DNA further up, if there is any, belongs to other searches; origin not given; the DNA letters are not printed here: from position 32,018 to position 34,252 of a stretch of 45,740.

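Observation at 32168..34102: Three-part fusion of an SGNH/GDSL-like domain with a citrate-lyase-ligase (CitC)-type adenylating domain inside a glycan operon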

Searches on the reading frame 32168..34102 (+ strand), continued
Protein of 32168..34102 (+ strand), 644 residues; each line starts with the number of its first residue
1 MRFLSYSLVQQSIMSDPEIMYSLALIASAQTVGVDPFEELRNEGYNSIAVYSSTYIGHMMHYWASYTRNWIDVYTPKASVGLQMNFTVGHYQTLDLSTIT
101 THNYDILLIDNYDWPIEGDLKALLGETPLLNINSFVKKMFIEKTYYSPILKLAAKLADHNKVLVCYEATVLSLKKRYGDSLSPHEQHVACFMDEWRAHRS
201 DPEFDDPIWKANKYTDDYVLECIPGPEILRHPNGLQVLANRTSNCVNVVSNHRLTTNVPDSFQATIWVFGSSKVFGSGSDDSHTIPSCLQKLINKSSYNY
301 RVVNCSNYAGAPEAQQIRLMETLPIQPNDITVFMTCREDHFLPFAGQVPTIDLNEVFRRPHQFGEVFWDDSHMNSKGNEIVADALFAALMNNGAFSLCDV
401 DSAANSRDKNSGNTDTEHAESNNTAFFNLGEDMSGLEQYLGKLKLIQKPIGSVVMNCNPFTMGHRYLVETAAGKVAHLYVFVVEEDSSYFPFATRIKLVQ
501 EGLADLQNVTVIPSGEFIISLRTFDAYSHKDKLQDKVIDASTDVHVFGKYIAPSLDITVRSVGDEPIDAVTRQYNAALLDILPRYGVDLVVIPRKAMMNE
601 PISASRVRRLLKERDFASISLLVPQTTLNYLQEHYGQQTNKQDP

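Call 44: find_related_loci(query=A1, collection=genome_contigs, flank=10000)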
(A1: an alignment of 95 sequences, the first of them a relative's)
Query A1 (631 aa) in genome_contigs; peptide patterns used: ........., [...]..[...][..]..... (x = any residue, [..] = any of these).
600 stretches matched a pattern (row limit reached: there are more); 591 encode a relative of the query (tblastn E <= 1e-3); the best 80 are kept; 80 distinct loci.
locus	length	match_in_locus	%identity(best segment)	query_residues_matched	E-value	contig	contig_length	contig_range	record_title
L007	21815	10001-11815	38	15-622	2e-125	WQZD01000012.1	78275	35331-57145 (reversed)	MAG: Propionibacteriaceae bacterium isolate Emb289P4bin58 Ga0123357_10000076, whole genome shotgun sequence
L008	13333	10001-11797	38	12-620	2e-124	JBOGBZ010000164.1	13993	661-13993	MAG: Cellulosilyticaceae bacterium isolate WFFMC_MAG_409 k139_270102_flag=0_multi=8.4411_len=13993, whole genome shotgun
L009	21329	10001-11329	42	193-619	1e-103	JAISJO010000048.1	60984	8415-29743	MAG: Propionibacteriaceae bacterium isolate Hs463_bin120 k119_1325682, whole genome shotgun sequence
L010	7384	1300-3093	35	12-623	3e-102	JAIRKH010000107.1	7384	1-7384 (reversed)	MAG: Treponema sp. isolate Cc175_bin106 k119_1119951, whole genome shotgun sequence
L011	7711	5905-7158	42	221-623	3e-101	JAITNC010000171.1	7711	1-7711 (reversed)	MAG: Campylobacteraceae bacterium isolate Po218_bin111 k119_3222872, whole genome shotgun sequence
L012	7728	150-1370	44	221-625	4e-99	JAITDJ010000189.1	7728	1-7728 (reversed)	MAG: Clostridiales bacterium isolate Nm470_bin125 k119_2423000, whole genome shotgun sequence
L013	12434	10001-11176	44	221-622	1e-97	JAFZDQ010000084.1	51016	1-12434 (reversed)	MAG: Lachnospiraceae bacterium isolate RGIG7671 Water_buffalos_Rectum-1__c763410, whole genome shotgun sequence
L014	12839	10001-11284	41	192-622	3e-97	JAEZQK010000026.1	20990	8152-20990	MAG: Bacillota bacterium isolate OH_CFB_89 k127_1045038, whole genome shotgun sequence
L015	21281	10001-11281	42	191-622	2e-96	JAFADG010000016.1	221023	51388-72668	MAG: Bacillota bacterium isolate OH_SBB_70 k127_680791, whole genome shotgun sequence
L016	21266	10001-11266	39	191-618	3e-91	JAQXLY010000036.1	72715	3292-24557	MAG: Lachnospiraceae bacterium isolate SUG1314 k141_481182, whole genome shotgun sequence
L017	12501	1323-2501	42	220-622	1e-90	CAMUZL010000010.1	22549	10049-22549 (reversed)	MAG TPA_asm: uncultured Selenomonadales bacterium isolate SRR8387720_bin.10_metaWRAP_v1.3_MAG genome assembly, contig: E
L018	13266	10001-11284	40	192-625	4e-90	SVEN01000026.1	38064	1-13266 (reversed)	MAG: Lachnospiraceae bacterium isolate SIG307 NODE_23378_length_38064_cov_8.413211, whole genome shotgun sequence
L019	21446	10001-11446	36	118-622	9e-90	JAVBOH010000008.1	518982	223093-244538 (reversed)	MAG: Oscillospiraceae bacterium isolate EPI_MAG_00103 c_000004340717, whole genome shotgun sequence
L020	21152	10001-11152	42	233-618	2e-89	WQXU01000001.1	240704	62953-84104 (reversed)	MAG: Treponema sp. isolate Emb289P3bin52 Ga0123356_10000007, whole genome shotgun sequence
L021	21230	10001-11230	40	205-626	4e-89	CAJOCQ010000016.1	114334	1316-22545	uncultured Selenomonadaceae bacterium isolate Sheep_1_mag_18 genome assembly, contig: scaffold_422, whole genome shotgun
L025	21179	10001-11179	41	220-622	1e-86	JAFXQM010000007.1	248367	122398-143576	MAG: Selenomonadaceae bacterium isolate RGIG6653 Sheep_Rumen-1__c76657, whole genome shotgun sequence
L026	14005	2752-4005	41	213-629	3e-86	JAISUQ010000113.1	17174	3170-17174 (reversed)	MAG: Coriobacteriales bacterium isolate Md513_bin86 k119_492868, whole genome shotgun sequence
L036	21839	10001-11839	32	27-628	5e-83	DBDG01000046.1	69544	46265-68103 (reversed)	MAG TPA_asm: Lachnospiraceae bacterium UBA938 UBA938_contig_3560, whole genome shotgun sequence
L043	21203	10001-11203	40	218-618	3e-78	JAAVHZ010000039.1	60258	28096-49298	MAG: Lachnospiraceae bacterium isolate Mgla_MAG_3-bin_26 c_000000134210, whole genome shotgun sequence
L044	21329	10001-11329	37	179-623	4e-77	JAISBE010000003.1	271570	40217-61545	MAG: Oscillospiraceae bacterium isolate Gx481_bin191 k119_2835776, whole genome shotgun sequence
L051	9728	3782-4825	42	257-618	1e-74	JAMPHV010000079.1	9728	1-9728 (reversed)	MAG: Bacteroides sp. isolate NALB_7961_8 Scaffold_#79__SCF_079___9728_bp, whole genome shotgun sequence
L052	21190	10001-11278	35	183-623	1e-73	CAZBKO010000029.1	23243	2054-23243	MAG TPA_asm: uncultured Lachnospiraceae bacterium isolate SRP192927_co8_367 genome assembly, contig: NODE_1709_length_23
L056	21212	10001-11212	37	206-622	4e-73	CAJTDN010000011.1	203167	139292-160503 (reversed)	Lachnospiraceae bacterium isolate A96_90.MI.DSS genome assembly, contig: MGBC000092.11, whole genome shotgun sequence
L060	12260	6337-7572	36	198-622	6e-72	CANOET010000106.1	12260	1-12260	MAG TPA_asm: uncultured Eubacterium sp. isolate SRR19759455_bin.86_metawrap_v1.3_MAG genome assembly, contig: NODE.7117_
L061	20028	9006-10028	41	277-627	4e-72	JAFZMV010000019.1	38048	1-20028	MAG: Selenomonadaceae bacterium isolate RGIG7910 Water_buffalos_Reticulum.Co__c492959, whole genome shotgun sequence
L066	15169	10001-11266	36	198-619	4e-69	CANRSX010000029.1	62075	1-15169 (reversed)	MAG TPA_asm: uncultured Roseburia sp. isolate SRR15510239_bin.50_metawrap_v1.3_MAG genome assembly, contig: NODE.399_len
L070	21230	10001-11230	35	217-630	9e-68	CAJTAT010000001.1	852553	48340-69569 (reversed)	Clostridia bacterium isolate A66_58.RP.DSS genome assembly, contig: MGBC000078.1, whole genome shotgun sequence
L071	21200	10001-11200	37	217-620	1e-67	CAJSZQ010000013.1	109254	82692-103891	Lachnospiraceae bacterium isolate A75_68.CO.DSS genome assembly, contig: MGBC000083.13, whole genome shotgun sequence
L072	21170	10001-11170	37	221-622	2e-67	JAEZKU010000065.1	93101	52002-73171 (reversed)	MAG: Bacillota bacterium isolate OH_CDB_43 k127_1794572, whole genome shotgun sequence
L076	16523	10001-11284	35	198-622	8e-64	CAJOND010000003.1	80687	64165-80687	Candidatus Riflebacteria bacterium isolate Reindeer_2_mag_167 genome assembly, contig: scaffold_50, whole genome shotgun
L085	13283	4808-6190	37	159-625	9e-79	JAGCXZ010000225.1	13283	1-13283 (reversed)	MAG: Lachnospiraceae bacterium isolate RGIG10225 Yak_Rumen-5__c1499465, whole genome shotgun sequence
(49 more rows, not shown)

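Call 49: search_protein_families(library=pfam, proteins=[L043:4107-5339:+, L012:4325-5398:+, L085:3454-4638:+, L051:6699-7466:+, L019:12240-13172:+, L072:6211-7365:+, L060:680-1807:+, L076:11312-12298:+, L066:2988-4253:+, L005:6625-7650:+], max_evalue=0.0001)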
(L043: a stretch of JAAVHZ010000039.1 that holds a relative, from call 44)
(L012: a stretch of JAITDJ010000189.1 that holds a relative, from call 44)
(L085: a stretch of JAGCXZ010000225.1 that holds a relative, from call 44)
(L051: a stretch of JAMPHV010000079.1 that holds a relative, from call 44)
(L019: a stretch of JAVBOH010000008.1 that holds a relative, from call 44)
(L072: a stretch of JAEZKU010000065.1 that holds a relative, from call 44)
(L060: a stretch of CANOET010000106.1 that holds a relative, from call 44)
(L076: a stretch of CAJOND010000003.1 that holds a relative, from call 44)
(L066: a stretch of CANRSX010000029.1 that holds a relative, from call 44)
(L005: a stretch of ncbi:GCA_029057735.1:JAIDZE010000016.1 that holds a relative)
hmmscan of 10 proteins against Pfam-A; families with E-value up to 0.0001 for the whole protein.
L043:4107-5339:+ (410 aa): 3 families
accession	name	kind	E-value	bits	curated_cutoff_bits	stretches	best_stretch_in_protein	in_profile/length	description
PF00535.33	Glycos_transf_2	-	1.3e-32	113.4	23.3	1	7-135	1-131/168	Glycosyl transferase family 2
PF10111.15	Glyco_tranf_2_2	-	7e-23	81.9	27.3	1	7-198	1-208/276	Glycosyltransferase like family 2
PF13641.12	Glyco_tranf_2_3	-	3.1e-10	40.9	27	1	6-125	3-128/230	Glycosyltransferase like family 2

L012:4325-5398:+ (357 aa): 5 families
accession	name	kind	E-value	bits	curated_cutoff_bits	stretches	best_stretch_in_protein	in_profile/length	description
PF01370.27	Epimerase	-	5.7e-35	121.3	20.9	1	36-276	1-240/240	NAD dependent epimerase/dehydratase family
PF16363.11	GDP_Man_Dehyd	-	5.7e-19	69.2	27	1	37-296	1-269/332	GDP-mannose 4,6 dehydratase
PF01073.25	3Beta_HSD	-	9.6e-14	51.5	22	1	37-191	1-156/280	3-beta hydroxysteroid dehydrogenase/isomerase family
PF07993.18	NAD_binding_4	-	5.8e-12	45.7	20.1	1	97-214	84-210/258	Male sterility protein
PF02719.21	Polysacc_synt_2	-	5.8e-07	29.4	20.2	1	36-152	1-128/293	Polysaccharide biosynthesis protein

L085:3454-4638:+ (394 aa): 9 families
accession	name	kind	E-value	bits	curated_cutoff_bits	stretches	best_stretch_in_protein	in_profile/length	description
PF04432.18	FrhB_FdhB_C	-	3.4e-19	69.6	23.3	1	158-320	3-144/150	Coenzyme F420 hydrogenase/dehydrogenase, beta subunit C terminus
PF12838.12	Fer4_7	-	2.6e-10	41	27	1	9-56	1-50/52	4Fe-4S dicluster domain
PF13237.11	Fer4_10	-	4.1e-09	36.7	25.5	0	37-63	2-26/53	4Fe-4S dicluster domain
PF14697.11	Fer4_21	-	1.9e-08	34.8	35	1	5-56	3-53/59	4Fe-4S dicluster domain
PF00037.32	Fer4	-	6.3e-08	32.6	21.1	1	4-25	2-23/24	4Fe-4S binding domain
PF13183.11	Fer4_8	-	3.2e-07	31.2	27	0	43-62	4-24/68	4Fe-4S dicluster domain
PF13187.11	Fer4_9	-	5.2e-07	30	27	1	9-55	1-48/52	4Fe-4S dicluster domain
PF12797.12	Fer4_2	-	1.8e-06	28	24.5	1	36-56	2-22/22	4Fe-4S binding domain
PF12837.12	Fer4_6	-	5.8e-05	23.3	25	0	37-56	2-21/24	4Fe-4S binding domain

L051:6699-7466:+ (255 aa): 2 families
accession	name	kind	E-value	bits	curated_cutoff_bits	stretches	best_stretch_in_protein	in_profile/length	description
PF00005.33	ABC_tran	-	1.5e-36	126.4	25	1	25-173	1-136/137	ABC transporter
PF13304.12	AAA_21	-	6.9e-06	26.8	27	0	143-205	235-300/304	AAA domain, putative AbiEii toxin, Type IV TA system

L019:12240-13172:+ (310 aa): 2 families
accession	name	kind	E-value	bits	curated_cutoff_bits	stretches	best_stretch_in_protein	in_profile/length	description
PF01408.29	GFO_IDH_MocA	-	2.3e-26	93.3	24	1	1-117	1-119/120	Oxidoreductase family, NAD-binding Rossmann fold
PF22725.1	GFO_IDH_MocA_C3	-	2.4e-09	37.7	27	1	126-240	1-123/124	GFO/IDH/MocA C-terminal domain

L072:6211-7365:+ (384 aa): 3 families
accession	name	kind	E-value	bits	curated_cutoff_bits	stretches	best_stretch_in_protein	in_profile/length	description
PF05050.19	Methyltransf_21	-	2e-16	61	22.7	1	213-351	1-150/173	Methyltransferase FkbM domain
PF05575.17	V_cholerae_RfbT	-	6.8e-06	26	27.9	1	209-327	81-204/286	Vibrio cholerae RfbT protein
PF22674.2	C2185-like_N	-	1.6e-05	25.6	27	0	6-87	4-87/91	C2185-like, N-terminal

L060:680-1807:+ (375 aa): 2 families
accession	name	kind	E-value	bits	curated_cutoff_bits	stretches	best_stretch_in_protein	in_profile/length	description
PF01041.23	DegT_DnrJ_EryC1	-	2.2e-91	307.2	19.8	1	12-369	6-359/360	DegT/DnrJ/EryC1/StrS aminotransferase family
PF00155.27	Aminotran_1_2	-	2.9e-08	33.7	19.7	1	41-124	53-151/361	Aminotransferase class I and II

L076:11312-12298:+ (328 aa): 1 family
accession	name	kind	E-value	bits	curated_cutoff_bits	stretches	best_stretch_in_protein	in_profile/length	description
PF00248.27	Aldo_ket_red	-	6.6e-47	160.4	24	1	14-252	9-289/291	Aldo/keto reductase family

L066:2988-4253:+ (421 aa): 1 family
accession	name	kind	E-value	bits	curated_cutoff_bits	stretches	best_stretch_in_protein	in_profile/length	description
PF04230.19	PS_pyruv_trans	-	1.2e-22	81.6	25.3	1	20-349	1-279/280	Polysaccharide pyruvyl transferase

L005:6625-7650:+ (341 aa): 2 families
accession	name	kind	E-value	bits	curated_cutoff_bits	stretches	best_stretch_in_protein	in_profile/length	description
PF03102.20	NeuB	-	1.2e-19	71.2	22.1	1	44-127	1-85/241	NeuB family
PF04101.22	Glyco_tran_28_C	-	2.4e-06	28.1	22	1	175-278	2-106/166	Glycosyltransferase family 28 C-terminal domain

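Call 50: search_protein_families(library=pfam, proteins=[L052:8311-9498:+, L085:1210-2172:+, L071:5122-5925:+, L018:11335-12363:+, L061:10119-11222:+, L018:4009-5523:+, L017:3733-4533:+, L036:11847-14408:+, L025:6103-7359:+, L025:7441-7992:+], max_evalue=0.0001)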
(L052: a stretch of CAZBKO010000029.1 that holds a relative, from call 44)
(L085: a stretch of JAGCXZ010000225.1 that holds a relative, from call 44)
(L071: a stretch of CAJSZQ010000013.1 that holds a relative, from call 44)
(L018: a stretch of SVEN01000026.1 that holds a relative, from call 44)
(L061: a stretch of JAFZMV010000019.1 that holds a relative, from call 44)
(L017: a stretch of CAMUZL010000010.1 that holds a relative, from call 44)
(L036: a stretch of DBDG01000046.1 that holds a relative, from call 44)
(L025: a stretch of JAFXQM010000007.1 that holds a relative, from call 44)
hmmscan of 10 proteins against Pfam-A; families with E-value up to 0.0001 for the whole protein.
L052:8311-9498:+ (395 aa): 1 family
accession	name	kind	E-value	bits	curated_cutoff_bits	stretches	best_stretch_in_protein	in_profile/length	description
PF04991.19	LicD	-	3.9e-41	142.1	22.6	1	161-371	1-227/227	LicD family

L085:1210-2172:+ (320 aa): 3 families
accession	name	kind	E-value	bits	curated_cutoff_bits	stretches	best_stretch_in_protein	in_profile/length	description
PF00535.33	Glycos_transf_2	-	3.6e-33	115.3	23.3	1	11-177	1-166/168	Glycosyl transferase family 2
PF13641.12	Glyco_tranf_2_3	-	1.7e-06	28.6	27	1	10-127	3-118/230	Glycosyltransferase like family 2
PF10111.15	Glyco_tranf_2_2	-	2.6e-06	27.5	27.3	1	11-116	1-101/276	Glycosyltransferase like family 2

L071:5122-5925:+ (267 aa): 3 families
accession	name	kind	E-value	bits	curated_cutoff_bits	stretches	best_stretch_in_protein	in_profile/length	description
PF00106.31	adh_short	-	1.2e-43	149.4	26.6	1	30-214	1-187/195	short chain dehydrogenase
PF13561.12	adh_short_C2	-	3e-42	145.2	27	1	39-263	6-234/236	Enoyl-(Acyl carrier protein) reductase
PF08659.16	KR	-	3.6e-12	47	22.6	1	31-173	2-144/180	KR domain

L018:11335-12363:+ (342 aa): 2 families
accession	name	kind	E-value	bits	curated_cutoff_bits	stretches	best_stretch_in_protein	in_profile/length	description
PF04055.27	Radical_SAM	-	1.2e-15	58.6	29.5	1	39-183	4-142/166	Radical SAM superfamily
PF13186.11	SPASM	-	1.8e-13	51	21.5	1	251-315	1-67/67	Iron-sulfur cluster-binding domain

L061:10119-11222:+ (367 aa): 2 families
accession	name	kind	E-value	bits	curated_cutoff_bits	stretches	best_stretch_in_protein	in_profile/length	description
PF08271.17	Zn_Ribbon_TF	-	5.1e-05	23.2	29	1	8-42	1-36/43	TFIIB zinc-binding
PF25122.1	DUF7815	-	7.1e-05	23.1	25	0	84-107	5-26/27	Domain of unknown function (DUF7815)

L018:4009-5523:+ (504 aa): 2 families
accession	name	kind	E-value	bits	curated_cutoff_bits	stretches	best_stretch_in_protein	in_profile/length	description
PF00501.34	AMP-binding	-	1.3e-63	215.6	29.9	1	9-364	1-384/384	AMP-binding enzyme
PF13193.12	AMP-binding_C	-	4.4e-06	28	24.5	1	423-493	1-76/76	AMP-binding enzyme C-terminal domain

L017:3733-4533:+ (266 aa): 1 family
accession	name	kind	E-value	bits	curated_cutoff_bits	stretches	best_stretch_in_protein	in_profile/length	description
PF04536.20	TPM_phosphatase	-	1.2e-18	67.7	22.1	1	42-160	2-123/125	TPM domain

L036:11847-14408:+ (853 aa): 1 family
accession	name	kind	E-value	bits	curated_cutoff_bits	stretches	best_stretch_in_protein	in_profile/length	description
PF04464.20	Glyphos_transf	-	7.4e-08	32.2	22.1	1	248-416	136-293/367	CDP-Glycerol:Poly(glycerophosphate) glycerophosphotransferase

L025:6103-7359:+ (418 aa): 3 families
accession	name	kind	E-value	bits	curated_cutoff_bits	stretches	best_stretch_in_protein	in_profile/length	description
PF00291.31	PALP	-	4.5e-84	282.7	35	1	31-316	3-295/295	Pyridoxal-phosphate dependent enzyme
PF01842.31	ACT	-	7.7e-05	22.8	27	0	343-406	5-63/66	ACT domain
PF13291.12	ACT_4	-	9.6e-05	23.4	27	0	343-406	11-71/80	ACT domain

L025:7441-7992:+ (183 aa): 3 families
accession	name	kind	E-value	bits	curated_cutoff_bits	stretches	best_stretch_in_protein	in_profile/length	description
PF03602.21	Cons_hypoth95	-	3.2e-44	151.2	24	1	1-173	1-177/182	Conserved hypothetical protein 95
PF13847.12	Methyltransf_31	-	5.1e-07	29.9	27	1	46-151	5-113/145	Methyltransferase domain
PF05175.20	MTS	-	7.3e-05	22.9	23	1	44-130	31-115/170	Methyltransferase small domain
